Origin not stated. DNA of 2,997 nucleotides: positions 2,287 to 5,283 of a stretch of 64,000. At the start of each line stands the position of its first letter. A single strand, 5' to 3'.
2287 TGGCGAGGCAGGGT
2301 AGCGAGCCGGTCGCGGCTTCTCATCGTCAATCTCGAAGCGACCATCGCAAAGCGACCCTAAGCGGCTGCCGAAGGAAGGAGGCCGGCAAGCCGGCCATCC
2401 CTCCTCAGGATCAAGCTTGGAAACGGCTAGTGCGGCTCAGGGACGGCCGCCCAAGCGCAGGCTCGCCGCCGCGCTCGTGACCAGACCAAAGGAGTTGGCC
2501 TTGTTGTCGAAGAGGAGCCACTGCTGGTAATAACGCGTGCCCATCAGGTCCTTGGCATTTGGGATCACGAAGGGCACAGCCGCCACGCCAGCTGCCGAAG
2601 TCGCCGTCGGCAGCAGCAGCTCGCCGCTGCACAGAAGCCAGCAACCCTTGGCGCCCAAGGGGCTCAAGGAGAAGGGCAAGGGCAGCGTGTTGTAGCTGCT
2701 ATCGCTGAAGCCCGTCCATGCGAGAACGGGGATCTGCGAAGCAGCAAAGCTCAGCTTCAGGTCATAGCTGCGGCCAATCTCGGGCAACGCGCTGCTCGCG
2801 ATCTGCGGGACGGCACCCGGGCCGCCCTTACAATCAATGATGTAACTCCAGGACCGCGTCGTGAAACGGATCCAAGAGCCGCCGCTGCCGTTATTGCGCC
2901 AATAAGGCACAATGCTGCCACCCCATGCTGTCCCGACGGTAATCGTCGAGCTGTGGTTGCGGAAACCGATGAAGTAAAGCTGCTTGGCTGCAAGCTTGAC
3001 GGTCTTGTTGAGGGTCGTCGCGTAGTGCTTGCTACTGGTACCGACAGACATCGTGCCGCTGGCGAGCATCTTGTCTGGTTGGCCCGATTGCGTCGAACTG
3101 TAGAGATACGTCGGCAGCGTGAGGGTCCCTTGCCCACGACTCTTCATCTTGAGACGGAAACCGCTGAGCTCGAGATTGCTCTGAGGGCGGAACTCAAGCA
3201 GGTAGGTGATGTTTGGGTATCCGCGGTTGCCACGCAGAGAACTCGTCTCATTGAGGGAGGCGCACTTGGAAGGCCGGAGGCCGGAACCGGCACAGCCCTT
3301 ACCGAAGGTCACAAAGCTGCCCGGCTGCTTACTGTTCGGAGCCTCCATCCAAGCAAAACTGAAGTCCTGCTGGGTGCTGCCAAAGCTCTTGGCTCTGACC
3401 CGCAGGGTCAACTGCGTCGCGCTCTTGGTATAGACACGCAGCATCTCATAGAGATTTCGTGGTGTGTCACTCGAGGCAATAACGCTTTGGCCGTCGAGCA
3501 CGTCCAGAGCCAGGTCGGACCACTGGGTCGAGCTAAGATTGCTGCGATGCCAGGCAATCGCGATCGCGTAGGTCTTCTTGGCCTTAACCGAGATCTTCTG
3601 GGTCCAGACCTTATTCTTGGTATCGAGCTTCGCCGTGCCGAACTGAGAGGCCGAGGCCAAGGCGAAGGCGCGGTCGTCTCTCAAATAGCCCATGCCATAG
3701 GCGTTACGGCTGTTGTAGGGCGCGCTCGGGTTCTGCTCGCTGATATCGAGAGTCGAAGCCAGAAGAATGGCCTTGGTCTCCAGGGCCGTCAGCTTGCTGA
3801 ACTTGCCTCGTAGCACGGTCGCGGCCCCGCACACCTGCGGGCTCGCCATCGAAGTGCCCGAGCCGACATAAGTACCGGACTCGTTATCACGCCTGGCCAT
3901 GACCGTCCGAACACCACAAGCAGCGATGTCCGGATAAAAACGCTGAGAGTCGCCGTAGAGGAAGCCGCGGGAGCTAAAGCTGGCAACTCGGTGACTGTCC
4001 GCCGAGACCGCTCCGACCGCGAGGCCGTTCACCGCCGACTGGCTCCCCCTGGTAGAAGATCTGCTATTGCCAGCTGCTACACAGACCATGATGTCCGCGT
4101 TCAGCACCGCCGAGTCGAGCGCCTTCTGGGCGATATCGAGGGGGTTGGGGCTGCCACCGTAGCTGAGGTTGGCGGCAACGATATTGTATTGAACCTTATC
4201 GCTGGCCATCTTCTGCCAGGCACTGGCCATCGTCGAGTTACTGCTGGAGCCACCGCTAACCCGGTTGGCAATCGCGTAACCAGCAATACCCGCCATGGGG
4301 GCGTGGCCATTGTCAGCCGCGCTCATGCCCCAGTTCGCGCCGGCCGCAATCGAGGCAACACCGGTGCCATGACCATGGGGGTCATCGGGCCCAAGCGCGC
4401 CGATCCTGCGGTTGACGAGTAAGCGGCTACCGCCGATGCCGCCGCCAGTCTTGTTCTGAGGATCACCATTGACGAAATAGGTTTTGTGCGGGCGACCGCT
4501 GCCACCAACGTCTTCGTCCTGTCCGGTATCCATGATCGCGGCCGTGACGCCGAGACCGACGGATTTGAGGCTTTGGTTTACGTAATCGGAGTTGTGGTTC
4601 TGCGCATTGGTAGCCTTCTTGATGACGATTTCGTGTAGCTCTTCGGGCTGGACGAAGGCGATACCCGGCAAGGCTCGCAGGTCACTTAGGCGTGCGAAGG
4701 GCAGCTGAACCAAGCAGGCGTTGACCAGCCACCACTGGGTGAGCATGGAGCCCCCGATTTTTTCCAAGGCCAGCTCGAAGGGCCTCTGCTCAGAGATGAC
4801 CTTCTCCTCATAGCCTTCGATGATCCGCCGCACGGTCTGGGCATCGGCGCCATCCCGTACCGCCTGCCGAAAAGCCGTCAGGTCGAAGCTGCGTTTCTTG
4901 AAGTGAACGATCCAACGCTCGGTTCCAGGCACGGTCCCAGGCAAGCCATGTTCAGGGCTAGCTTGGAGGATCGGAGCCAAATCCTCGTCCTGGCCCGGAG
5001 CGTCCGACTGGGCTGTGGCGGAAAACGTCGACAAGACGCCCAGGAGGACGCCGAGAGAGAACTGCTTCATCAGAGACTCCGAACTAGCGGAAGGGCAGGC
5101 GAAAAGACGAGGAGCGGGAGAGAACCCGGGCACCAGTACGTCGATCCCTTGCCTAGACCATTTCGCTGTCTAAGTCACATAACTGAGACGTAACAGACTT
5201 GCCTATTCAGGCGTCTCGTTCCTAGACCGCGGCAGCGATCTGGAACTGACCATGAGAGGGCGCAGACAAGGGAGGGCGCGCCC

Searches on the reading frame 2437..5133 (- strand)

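Call 43: search_protein_families(library=pfam, proteins=[window:2437-5133:-], max_evalue=0.00001)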
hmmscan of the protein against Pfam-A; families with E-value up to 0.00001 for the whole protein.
window:2437-5133:- (898 aa): 1 family
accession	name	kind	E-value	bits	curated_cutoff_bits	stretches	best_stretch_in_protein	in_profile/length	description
PF00082.27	Peptidase_S8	-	6.4e-22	78.6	21.8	1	250-482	51-288/288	Subtilase family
